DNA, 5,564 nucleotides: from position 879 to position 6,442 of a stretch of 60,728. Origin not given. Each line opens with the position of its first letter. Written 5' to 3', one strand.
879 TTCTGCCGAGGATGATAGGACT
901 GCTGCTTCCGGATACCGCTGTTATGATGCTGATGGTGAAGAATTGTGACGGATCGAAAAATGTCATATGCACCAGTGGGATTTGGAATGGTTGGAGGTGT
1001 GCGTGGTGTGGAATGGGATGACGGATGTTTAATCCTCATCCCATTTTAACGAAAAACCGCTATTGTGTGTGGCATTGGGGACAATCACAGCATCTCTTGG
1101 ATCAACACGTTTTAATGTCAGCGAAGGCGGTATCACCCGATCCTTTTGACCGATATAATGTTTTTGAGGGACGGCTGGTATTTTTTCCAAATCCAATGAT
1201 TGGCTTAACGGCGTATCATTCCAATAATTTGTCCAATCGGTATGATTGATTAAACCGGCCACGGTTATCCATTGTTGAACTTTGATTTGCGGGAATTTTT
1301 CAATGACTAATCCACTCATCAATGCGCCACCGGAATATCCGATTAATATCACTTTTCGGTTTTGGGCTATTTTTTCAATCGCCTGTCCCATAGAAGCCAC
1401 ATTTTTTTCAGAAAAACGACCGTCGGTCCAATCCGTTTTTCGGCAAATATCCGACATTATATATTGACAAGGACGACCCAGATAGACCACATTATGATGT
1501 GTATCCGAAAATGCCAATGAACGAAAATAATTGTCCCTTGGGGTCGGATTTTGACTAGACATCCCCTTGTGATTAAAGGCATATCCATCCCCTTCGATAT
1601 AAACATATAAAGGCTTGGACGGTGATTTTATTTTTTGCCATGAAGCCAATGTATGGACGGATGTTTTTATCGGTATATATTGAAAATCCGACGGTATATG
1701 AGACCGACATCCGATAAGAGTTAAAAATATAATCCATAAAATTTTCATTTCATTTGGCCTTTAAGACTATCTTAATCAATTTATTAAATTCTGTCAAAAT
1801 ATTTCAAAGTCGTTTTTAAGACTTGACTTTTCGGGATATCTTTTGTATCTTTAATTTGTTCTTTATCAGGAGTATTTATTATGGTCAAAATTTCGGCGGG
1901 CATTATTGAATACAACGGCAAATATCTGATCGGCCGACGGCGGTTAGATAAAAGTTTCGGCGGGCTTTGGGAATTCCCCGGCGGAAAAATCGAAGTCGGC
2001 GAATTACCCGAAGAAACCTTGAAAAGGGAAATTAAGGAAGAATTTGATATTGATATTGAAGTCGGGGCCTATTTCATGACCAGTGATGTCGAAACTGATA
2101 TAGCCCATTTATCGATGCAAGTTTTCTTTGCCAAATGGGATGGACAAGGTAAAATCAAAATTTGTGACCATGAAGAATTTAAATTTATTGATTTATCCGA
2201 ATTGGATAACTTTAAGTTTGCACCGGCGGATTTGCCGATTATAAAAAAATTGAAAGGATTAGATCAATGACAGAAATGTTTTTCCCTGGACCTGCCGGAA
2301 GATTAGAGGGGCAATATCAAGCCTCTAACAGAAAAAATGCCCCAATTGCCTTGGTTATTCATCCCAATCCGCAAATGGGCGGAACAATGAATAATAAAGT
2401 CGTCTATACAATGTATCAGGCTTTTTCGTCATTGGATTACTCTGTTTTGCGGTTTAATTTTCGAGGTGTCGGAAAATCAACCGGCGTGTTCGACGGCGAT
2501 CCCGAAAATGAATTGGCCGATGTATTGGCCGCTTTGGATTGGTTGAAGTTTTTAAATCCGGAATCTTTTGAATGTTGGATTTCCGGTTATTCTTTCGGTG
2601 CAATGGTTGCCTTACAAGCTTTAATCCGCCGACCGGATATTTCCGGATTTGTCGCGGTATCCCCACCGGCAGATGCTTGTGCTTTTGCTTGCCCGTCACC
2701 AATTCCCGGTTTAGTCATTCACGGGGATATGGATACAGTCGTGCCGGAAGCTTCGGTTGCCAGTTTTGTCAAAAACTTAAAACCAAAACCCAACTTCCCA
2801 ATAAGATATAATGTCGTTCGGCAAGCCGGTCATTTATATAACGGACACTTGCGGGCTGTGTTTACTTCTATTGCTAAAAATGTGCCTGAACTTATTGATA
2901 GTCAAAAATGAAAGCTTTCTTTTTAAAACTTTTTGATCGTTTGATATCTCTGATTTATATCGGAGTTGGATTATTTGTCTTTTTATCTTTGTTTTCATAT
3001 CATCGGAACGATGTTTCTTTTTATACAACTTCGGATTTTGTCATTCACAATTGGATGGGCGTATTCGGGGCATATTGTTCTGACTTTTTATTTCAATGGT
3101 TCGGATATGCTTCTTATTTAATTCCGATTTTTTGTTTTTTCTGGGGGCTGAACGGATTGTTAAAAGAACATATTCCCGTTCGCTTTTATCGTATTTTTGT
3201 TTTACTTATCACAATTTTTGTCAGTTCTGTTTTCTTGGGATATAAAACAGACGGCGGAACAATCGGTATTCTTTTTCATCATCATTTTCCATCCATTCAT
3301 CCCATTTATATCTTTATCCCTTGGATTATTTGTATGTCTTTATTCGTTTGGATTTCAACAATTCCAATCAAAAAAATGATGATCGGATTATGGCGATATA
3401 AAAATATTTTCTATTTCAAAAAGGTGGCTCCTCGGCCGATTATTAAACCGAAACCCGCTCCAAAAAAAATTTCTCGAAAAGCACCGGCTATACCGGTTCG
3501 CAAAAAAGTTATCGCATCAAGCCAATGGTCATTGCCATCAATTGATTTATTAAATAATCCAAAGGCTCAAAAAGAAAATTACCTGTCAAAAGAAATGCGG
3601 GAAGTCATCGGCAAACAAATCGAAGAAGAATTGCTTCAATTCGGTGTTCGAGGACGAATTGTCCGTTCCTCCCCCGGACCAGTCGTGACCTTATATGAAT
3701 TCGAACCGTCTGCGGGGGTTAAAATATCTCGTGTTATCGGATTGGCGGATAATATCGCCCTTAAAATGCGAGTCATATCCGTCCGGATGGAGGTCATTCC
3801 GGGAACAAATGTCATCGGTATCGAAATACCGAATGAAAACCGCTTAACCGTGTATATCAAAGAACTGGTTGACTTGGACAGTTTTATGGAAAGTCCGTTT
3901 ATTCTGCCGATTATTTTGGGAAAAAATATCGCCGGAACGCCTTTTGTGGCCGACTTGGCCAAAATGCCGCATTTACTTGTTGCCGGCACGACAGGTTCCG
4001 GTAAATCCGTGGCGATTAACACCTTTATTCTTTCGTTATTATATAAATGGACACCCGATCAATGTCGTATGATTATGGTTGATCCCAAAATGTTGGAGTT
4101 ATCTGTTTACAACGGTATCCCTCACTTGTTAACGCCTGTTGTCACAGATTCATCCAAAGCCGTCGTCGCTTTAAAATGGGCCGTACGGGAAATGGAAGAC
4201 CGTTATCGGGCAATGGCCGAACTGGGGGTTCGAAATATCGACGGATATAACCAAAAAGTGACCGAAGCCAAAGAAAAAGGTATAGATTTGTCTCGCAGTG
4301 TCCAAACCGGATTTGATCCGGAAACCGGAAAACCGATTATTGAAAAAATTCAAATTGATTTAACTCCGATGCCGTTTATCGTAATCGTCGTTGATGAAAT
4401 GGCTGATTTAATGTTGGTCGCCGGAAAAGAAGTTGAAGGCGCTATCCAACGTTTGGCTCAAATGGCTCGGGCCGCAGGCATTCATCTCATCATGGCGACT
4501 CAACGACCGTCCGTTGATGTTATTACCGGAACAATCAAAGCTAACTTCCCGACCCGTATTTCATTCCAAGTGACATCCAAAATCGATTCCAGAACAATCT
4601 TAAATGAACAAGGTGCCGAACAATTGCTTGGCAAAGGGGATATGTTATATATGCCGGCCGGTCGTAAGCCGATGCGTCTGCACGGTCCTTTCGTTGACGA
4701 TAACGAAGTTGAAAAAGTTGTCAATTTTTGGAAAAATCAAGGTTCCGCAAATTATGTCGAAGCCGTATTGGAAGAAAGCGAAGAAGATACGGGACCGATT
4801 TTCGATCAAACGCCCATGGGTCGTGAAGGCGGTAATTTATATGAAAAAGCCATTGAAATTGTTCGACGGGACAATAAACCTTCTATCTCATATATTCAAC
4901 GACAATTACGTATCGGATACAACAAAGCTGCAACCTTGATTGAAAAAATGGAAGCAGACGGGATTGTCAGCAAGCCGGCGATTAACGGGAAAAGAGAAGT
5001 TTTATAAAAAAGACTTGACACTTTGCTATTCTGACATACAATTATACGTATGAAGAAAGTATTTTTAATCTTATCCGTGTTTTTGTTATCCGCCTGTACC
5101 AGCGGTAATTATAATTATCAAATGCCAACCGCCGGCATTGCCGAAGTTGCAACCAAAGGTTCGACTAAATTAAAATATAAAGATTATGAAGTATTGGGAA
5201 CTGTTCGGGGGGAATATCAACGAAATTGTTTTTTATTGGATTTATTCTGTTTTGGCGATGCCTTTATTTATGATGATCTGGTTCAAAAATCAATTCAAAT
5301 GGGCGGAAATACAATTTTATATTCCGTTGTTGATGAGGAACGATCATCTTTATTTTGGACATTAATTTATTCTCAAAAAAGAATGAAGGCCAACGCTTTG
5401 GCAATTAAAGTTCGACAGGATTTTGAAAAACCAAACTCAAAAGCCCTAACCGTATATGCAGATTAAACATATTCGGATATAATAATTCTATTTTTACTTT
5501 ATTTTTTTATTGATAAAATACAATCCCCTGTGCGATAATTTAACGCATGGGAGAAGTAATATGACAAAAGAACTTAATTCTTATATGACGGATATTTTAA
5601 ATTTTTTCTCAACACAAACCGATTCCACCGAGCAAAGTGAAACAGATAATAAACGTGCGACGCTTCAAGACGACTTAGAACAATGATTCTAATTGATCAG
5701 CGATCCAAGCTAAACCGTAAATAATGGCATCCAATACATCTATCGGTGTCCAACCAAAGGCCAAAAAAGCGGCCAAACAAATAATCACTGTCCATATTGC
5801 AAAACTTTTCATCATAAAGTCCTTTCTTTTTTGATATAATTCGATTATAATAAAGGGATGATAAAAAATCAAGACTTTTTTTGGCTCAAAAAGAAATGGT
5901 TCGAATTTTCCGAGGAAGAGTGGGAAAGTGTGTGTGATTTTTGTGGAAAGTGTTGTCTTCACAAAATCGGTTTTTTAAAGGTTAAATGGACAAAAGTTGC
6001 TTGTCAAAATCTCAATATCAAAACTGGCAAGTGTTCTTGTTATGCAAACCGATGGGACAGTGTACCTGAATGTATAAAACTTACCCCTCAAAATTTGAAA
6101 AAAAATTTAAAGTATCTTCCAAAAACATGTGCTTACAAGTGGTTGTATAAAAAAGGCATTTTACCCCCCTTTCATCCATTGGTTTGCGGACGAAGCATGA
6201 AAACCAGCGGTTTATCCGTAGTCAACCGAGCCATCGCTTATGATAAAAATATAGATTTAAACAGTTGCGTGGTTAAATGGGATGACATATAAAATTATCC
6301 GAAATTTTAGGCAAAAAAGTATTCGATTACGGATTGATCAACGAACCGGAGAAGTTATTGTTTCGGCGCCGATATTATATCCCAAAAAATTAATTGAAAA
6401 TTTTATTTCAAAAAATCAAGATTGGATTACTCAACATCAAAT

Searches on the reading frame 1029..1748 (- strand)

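Call 52: search_protein_families(library=pfam, proteins=[window:1029-1748:-], max_evalue=0.01)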
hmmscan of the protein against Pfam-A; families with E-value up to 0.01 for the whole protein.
window:1029-1748:- (239 aa): 2 families
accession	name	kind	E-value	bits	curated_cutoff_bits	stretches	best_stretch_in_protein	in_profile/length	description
PF03959.19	FSH1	-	0.001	19.2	21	1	132-211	102-179/211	Serine hydrolase (FSH1)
PF12697.13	Abhydrolase_6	-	0.0074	17.4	26.3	0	184-230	156-205/217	Alpha/beta hydrolase family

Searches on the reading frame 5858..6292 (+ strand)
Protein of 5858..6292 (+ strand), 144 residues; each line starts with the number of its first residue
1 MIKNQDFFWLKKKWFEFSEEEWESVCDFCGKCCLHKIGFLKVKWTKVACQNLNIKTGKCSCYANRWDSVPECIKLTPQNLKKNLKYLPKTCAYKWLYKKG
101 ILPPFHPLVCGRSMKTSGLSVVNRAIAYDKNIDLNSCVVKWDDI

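Call 52: search_protein_families(library=pfam, proteins=[window:5858-6292:+], max_evalue=0.01)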
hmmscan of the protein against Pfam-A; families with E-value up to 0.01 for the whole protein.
window:5858-6292:+ (144 aa): 1 family
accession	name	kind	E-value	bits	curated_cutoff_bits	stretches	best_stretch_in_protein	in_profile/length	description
PF03692.20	CxxCxxCC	-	1.2e-06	29.6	23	1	26-92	2-85/85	Putative zinc- or iron-chelating domain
